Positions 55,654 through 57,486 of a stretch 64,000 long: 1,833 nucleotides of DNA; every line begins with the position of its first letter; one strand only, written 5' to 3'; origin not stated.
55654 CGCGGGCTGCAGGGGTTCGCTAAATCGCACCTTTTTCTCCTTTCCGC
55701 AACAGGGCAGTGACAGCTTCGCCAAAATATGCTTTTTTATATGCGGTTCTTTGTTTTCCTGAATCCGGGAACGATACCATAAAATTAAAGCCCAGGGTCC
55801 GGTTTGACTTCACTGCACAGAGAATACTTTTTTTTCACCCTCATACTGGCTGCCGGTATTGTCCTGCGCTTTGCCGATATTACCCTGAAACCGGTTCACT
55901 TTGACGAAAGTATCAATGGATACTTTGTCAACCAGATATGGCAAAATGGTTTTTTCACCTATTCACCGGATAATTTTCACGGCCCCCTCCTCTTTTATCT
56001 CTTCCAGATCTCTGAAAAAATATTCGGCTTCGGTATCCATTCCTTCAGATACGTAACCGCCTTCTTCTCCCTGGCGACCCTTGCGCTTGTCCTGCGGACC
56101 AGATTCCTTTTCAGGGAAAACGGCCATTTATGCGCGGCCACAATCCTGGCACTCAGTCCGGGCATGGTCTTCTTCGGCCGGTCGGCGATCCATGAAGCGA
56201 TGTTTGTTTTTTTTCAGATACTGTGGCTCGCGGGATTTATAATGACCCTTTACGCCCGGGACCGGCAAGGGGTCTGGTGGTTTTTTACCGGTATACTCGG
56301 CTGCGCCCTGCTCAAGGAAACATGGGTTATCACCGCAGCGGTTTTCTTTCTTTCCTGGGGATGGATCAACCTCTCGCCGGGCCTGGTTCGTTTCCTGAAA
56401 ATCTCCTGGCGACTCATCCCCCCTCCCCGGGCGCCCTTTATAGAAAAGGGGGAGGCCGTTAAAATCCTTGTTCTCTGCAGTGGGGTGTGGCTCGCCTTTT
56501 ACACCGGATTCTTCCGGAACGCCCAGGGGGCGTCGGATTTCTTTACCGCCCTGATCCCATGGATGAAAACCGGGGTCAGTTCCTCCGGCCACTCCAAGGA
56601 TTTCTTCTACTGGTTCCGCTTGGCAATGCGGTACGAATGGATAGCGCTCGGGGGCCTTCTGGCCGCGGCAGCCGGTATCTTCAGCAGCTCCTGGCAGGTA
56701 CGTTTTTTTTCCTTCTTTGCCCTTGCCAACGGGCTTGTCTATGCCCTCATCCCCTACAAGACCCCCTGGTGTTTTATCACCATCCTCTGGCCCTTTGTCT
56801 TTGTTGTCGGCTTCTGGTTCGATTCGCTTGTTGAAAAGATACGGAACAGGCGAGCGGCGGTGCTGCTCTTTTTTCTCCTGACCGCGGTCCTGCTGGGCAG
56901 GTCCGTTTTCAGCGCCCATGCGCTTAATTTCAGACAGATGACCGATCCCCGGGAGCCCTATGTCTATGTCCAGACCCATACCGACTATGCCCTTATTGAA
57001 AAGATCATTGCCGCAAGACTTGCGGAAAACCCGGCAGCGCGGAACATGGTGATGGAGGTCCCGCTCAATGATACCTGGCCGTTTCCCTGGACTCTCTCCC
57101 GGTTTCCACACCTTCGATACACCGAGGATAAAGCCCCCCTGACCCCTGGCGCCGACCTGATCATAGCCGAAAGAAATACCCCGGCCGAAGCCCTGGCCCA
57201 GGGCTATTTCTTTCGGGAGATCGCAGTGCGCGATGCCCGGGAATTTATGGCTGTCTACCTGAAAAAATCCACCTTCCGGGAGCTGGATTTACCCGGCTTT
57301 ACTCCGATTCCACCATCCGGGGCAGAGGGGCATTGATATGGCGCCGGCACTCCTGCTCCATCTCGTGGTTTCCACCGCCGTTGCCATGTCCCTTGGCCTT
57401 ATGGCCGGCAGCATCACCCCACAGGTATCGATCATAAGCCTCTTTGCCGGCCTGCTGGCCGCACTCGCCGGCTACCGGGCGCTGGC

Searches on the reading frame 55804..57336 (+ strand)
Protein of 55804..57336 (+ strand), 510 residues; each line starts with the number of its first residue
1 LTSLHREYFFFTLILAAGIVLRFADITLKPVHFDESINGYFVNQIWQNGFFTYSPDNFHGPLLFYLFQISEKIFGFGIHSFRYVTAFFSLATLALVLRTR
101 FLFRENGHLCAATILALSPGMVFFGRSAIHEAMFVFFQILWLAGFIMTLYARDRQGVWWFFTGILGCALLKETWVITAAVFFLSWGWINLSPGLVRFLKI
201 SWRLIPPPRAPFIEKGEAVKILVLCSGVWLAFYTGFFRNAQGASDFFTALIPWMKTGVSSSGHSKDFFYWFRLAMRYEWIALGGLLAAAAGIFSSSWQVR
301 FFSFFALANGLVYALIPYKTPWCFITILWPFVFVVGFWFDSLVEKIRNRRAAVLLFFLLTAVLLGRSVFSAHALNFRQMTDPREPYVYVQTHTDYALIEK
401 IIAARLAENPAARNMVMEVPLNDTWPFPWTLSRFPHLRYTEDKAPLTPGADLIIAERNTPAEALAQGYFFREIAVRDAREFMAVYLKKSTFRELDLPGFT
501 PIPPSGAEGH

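Call 37: search_protein_families(library=ncbifam, proteins=[window:55804-57336:+], max_evalue=0.00001)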
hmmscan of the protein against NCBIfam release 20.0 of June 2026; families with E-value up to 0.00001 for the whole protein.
window:55804-57336:+ (510 aa): 1 family
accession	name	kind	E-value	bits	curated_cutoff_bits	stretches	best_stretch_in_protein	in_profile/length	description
TIGR03663.1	TIGR03663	subfamily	1.8e-37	129.4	126.25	1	11-433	4-429/435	flippase activity-associated protein Agl23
